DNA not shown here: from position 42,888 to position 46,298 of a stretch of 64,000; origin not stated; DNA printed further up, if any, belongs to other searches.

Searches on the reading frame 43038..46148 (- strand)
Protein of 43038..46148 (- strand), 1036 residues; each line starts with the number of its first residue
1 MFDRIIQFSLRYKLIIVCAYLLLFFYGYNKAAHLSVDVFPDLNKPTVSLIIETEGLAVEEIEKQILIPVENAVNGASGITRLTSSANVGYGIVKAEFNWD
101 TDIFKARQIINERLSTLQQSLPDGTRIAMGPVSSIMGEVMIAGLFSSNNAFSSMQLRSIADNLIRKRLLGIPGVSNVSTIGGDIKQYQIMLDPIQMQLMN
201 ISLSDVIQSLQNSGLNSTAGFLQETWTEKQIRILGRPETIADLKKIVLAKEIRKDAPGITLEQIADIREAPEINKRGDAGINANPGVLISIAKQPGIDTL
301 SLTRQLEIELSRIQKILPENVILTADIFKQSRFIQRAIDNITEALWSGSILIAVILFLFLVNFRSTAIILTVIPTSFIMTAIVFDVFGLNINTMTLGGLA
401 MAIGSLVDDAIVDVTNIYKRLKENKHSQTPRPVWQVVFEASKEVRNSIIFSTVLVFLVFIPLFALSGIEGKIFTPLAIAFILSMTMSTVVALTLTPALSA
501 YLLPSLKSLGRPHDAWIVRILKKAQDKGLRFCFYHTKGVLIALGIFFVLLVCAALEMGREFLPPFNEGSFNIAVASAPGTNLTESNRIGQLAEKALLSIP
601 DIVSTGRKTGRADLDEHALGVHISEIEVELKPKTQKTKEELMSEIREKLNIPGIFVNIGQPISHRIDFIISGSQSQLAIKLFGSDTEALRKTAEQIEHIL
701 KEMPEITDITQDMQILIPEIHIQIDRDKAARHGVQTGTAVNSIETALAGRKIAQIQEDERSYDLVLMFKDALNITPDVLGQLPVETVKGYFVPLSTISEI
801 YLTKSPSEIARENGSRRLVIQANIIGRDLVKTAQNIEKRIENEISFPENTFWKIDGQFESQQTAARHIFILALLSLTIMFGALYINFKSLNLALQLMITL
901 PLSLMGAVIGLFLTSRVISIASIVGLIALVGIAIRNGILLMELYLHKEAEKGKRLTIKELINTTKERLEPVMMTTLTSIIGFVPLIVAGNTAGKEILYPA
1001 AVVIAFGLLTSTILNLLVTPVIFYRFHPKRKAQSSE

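Call 16: search_protein_families(library=ncbifam, proteins=[window:43038-46148:-])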
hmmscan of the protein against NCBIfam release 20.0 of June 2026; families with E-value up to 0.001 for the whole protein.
window:43038-46148:- (1036 aa): 13 families
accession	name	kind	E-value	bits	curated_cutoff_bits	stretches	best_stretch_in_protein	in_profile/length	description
TIGR00914.1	2A0601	subfamily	9.9e-208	692.3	701.45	1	1-1035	1-1044/1051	CusA/CzcA family heavy metal efflux RND transporter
NF033617.1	RND_permease_2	subfamily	3.3e-153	512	1250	1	20-1024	15-1005/1009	multidrug efflux RND transporter permease subunit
NF000282.2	RND_permease_1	subfamily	2.4e-114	383.3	1250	1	21-1024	16-1025/1029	multidrug efflux RND transporter permease subunit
TIGR00915.1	2A0602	subfamily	8.6e-93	311.9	940.35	1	17-1024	14-1026/1050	efflux RND transporter permease subunit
NF007905.0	PRK10614.1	equivalog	1.4e-88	297.7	1774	1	33-1031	31-1013/1025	multidrug efflux RND transporter permease subunit MdtC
NF007133.0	PRK09579.1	equivalog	1.7e-86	290.7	1763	1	14-1027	12-1003/1017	multidrug efflux RND transporter permease subunit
NF007798.0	PRK10503.1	equivalog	2.9e-77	260.3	1584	1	16-1027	26-1023/1040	MdtB/MuxB family multidrug efflux RND transporter permease subunit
NF007131.0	PRK09577.1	equivalog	2.8e-74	250.5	1768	1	21-1023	17-1019/1045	multidrug efflux RND transporter permease subunit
NF000037.1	RND_perm_OqxB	exception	2.5e-69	234.2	2200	2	19-504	17-500/1050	multidrug efflux RND transporter permease subunit OqxB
NF007842.1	PRK10555.1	equivalog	6.1e-64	216.4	1854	1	21-1024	17-1024/1036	multidrug efflux RND transporter permease AcrD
NF011706.2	PRK15127.1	equivalog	6.7e-56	189.8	2150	2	26-510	22-504/1049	multidrug efflux RND transporter permease subunit AcrB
NF006356.0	PRK08578.1-4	equivalog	5.5e-06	26.1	330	1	332-422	138-227/302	preprotein translocase subunit SecF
NF006354.0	PRK08578.1-2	equivalog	1.8e-05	24.3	353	0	344-421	130-207/296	preprotein translocase subunit SecF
